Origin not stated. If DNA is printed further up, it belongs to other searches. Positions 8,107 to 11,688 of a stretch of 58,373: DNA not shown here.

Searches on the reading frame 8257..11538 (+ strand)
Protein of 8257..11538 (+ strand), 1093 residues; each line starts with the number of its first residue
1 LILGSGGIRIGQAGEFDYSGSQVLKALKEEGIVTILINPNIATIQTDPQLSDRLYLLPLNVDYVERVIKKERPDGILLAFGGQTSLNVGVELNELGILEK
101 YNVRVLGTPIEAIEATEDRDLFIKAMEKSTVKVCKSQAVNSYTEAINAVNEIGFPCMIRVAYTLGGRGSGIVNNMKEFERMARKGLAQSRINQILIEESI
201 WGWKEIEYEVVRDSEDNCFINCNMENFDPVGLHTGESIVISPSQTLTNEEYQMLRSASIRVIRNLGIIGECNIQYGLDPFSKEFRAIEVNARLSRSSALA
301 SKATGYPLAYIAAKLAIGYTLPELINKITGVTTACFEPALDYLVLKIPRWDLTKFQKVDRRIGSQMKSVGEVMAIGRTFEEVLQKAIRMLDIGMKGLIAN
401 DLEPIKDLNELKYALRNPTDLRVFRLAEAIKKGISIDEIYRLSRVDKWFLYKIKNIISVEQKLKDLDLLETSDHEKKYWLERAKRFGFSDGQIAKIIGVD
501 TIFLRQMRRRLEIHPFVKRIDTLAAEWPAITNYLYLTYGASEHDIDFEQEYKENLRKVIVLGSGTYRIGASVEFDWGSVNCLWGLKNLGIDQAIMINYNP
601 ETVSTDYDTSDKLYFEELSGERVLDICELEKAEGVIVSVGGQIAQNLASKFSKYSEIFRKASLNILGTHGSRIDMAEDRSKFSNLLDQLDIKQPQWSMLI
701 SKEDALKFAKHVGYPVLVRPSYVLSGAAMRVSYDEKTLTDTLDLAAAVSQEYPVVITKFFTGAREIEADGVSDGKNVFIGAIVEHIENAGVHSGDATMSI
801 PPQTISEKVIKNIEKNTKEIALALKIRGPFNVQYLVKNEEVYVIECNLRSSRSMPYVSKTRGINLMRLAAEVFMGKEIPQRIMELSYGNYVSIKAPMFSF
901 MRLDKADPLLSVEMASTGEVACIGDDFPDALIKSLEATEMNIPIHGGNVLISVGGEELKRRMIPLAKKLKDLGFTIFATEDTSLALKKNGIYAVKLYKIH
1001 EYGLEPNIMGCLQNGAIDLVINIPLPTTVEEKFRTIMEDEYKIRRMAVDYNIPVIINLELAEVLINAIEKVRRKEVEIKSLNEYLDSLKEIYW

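Call 99: search_protein_families(library=pfam, proteins=[window:8257-11538:+], max_evalue=0.00001)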
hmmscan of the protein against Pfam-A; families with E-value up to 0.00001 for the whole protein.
window:8257-11538:+ (1093 aa): 7 families
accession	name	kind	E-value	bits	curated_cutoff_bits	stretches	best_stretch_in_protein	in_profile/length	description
PF02786.22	CPSase_L_D2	-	6e-108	359.6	19.8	2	118-323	1-210/211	Carbamoyl-phosphate synthase L chain, ATP binding domain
PF25596.1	CPSase_L_D1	-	3.9e-83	275.5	27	2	1-114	6-117/118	Carbamoyl phosphate synthase preATP-grasp domain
PF02787.25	CPSase_L_D3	-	5.7e-25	87.6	26.6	1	414-496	2-79/80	Carbamoyl-phosphate synthetase large chain, oligomerisation domain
PF02142.27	MGS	-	4.3e-19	68.9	24.1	1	962-1055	2-93/94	MGS-like domain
PF02222.28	ATP-grasp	-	3e-16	60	27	2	685-849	2-162/179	ATP-grasp domain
PF07478.18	Dala_Dala_lig_C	-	1.1e-10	41.8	24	0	685-847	1-173/204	D-ala D-ala ligase C-terminus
PF15632.11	ATPgrasp_Ter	-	3e-09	37.2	29.1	0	813-878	49-113/131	ATP-grasp in the biosynthetic pathway with Ter operon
